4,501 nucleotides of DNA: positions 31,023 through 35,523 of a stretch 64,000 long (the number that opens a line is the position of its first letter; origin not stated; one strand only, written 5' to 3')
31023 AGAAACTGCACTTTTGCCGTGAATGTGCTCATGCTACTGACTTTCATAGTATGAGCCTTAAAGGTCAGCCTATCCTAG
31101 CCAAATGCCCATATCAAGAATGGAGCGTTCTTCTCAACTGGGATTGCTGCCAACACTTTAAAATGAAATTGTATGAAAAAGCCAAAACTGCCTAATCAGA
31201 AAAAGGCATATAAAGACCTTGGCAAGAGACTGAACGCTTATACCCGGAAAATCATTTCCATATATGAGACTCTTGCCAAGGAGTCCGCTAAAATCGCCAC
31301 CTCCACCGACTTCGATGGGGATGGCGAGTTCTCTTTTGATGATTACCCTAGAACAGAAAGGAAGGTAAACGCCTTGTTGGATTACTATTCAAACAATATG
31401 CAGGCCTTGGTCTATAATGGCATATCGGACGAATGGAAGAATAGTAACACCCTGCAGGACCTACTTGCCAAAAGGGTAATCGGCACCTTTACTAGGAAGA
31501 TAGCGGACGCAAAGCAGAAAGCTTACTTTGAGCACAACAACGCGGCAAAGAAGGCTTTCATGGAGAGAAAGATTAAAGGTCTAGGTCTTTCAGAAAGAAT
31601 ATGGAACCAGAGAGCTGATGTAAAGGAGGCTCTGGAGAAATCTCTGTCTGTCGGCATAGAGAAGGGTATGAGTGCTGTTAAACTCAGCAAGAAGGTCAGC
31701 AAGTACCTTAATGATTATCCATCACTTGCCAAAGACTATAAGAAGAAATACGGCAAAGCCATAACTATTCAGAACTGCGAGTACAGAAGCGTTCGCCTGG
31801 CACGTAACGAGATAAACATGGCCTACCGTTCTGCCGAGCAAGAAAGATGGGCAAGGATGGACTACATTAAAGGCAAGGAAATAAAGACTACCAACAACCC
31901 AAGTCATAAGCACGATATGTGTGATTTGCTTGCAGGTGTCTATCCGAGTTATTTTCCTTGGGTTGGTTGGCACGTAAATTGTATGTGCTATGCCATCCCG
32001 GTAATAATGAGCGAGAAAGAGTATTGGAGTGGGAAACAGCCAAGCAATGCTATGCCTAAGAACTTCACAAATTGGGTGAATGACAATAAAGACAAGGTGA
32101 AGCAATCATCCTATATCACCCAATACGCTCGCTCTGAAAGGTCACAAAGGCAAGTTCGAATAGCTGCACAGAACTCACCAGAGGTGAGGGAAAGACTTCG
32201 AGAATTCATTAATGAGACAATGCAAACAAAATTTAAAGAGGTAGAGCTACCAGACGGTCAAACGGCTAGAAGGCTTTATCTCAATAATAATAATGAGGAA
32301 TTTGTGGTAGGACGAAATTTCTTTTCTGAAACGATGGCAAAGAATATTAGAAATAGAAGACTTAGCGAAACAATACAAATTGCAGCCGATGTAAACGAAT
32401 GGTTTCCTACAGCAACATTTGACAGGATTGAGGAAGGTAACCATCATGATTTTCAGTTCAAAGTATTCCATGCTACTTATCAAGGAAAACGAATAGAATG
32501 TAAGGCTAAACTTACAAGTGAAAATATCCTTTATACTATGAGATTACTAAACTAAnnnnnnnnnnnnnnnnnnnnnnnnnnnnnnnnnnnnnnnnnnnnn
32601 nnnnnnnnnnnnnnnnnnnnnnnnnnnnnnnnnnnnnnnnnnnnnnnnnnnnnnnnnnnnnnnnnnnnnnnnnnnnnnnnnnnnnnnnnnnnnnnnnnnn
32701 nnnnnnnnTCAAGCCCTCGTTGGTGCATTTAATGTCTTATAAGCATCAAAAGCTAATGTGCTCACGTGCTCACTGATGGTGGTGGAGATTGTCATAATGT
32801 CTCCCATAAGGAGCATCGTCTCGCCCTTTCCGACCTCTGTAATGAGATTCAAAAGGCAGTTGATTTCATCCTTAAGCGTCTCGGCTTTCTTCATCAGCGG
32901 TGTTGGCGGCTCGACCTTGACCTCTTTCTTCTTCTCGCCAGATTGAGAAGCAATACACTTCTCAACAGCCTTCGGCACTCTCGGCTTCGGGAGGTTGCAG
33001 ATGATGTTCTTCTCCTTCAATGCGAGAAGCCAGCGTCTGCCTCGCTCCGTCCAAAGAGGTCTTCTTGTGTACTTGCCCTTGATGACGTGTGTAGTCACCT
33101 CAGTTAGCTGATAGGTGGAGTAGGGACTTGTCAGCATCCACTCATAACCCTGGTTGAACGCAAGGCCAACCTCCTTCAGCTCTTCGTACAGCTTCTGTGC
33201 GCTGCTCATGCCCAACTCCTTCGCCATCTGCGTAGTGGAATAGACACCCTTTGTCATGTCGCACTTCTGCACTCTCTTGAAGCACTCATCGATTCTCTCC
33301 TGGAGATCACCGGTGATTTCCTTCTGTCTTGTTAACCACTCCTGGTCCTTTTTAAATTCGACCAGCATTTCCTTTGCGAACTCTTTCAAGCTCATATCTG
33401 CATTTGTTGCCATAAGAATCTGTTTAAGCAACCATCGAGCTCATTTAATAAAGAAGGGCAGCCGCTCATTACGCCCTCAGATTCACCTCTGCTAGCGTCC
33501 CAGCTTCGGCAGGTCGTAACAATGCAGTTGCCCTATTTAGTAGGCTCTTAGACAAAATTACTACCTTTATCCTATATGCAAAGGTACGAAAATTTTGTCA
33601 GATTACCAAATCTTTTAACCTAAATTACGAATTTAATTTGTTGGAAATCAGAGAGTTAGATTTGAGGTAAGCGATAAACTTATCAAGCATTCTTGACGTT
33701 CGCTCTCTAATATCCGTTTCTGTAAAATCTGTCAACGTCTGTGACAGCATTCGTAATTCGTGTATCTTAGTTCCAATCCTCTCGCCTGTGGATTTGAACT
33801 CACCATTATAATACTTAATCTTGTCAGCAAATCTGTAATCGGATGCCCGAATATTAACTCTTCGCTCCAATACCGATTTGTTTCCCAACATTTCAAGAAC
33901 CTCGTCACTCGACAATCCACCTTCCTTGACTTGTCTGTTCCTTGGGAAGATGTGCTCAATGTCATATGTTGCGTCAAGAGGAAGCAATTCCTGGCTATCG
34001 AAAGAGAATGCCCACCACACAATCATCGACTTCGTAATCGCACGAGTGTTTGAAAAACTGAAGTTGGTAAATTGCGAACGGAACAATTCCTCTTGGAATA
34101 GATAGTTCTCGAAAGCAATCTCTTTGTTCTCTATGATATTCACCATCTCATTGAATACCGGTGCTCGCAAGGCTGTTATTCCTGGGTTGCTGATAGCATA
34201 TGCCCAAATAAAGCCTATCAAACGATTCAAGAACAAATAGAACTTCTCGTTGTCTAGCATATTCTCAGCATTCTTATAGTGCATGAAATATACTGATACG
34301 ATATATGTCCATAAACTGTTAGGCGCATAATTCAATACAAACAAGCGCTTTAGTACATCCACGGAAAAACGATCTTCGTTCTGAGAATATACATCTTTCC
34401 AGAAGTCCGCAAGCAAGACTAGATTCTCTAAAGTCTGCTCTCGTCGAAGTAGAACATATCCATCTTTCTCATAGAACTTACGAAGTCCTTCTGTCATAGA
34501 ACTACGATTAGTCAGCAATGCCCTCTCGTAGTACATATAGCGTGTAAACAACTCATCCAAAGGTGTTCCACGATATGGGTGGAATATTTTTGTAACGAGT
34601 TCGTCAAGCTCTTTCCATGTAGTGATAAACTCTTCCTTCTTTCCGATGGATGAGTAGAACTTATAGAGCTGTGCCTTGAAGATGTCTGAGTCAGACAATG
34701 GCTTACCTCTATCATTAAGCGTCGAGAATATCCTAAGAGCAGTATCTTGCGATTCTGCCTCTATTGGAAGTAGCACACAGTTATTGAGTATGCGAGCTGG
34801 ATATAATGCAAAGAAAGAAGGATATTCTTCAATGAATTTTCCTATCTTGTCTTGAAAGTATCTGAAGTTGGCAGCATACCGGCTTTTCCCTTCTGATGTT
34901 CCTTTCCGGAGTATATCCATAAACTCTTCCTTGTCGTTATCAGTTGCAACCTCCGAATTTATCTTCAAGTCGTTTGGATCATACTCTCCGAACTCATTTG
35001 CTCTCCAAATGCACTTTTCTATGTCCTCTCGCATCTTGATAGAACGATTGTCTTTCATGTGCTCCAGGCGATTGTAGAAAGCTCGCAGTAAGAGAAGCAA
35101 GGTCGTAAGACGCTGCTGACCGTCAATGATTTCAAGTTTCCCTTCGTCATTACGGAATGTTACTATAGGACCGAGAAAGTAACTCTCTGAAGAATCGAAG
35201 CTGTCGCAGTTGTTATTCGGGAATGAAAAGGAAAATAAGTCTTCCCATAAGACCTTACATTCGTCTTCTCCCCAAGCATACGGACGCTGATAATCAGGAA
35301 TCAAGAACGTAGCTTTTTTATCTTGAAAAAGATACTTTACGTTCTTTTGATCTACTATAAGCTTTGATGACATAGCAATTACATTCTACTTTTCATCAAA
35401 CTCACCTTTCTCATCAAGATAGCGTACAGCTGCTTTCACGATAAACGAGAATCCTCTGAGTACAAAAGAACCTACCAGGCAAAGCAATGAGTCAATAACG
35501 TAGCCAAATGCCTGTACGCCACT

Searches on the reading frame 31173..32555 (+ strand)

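Call 12: search_protein_families(library=phrogs, proteins=[window:31173-32555:+], max_evalue=0.00001)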
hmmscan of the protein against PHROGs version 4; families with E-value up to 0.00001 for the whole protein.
window:31173-32555:+ (460 aa): 8 families
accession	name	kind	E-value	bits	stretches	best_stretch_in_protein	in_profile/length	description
phrog_35295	-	unknown function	5.8e-59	201.5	1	18-323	21-368/794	-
phrog_7625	-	head and packaging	4.9e-55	188.3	1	18-322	15-309/504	head morphogenesis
phrog_16625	-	moron, auxiliary metabolic gene and host takeover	1.1e-49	170.7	2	188-312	223-362/869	Bxa ADP-ribosyl transferase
phrog_1657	-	head and packaging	7.3e-27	95.6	1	22-309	33-321/337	head morphogenesis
phrog_115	-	head and packaging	9.9e-24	85.4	1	61-408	126-443/665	minor head protein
phrog_595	-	head and packaging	1.2e-11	45.6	1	11-320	32-341/513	head maturation protease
phrog_4728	-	head and packaging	1.9e-09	37.8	1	13-368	30-376/591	head morphogenesis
phrog_21401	-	tail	2.6e-09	37.1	1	135-279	133-276/566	pilot protein for DNA ejection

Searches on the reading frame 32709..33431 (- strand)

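Call 12: search_protein_families(library=phrogs, proteins=[window:32709-33431:-], max_evalue=0.00001)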
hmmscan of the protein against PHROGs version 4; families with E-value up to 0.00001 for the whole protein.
window:32709-33431:- (240 aa): 2 families
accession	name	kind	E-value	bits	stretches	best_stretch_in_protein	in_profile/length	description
phrog_63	-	transcription regulation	1.1e-10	42.4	1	54-189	268-411/431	anti-repressor Ant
phrog_130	-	transcription regulation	3.1e-07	30.8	1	60-138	321-407/480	anti-repressor Ant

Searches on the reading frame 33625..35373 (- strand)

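Call 12: search_protein_families(library=phrogs, proteins=[window:33625-35373:-], max_evalue=0.00001)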
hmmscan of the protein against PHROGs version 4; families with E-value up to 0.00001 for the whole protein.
window:33625-35373:- (582 aa): 3 families
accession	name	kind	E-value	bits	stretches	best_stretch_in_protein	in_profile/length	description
phrog_21165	-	unknown function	8.8e-28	98.6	1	20-256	19-257/567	-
phrog_1583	-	unknown function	7.7e-13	48.9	1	18-235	31-172/417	-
phrog_2598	-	unknown function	5.5e-06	26.7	0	69-94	78-103/352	-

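Call 15: search_protein_families(library=pfam, proteins=[window:33625-35373:-], max_evalue=0.001)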
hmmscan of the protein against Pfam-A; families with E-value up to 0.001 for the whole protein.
window:33625-35373:- (582 aa): 2 families
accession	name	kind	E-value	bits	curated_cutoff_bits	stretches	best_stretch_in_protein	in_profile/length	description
PF03235.19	GmrSD_N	-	1.2e-41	143.4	33.2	1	13-236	2-198/199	GmrSD restriction endonuclease, N-terminal domain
PF07510.16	GmrSD_C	-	3.8e-08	33.7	23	1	430-564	6-137/138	GmrSD restriction endonucleases, C-terminal domain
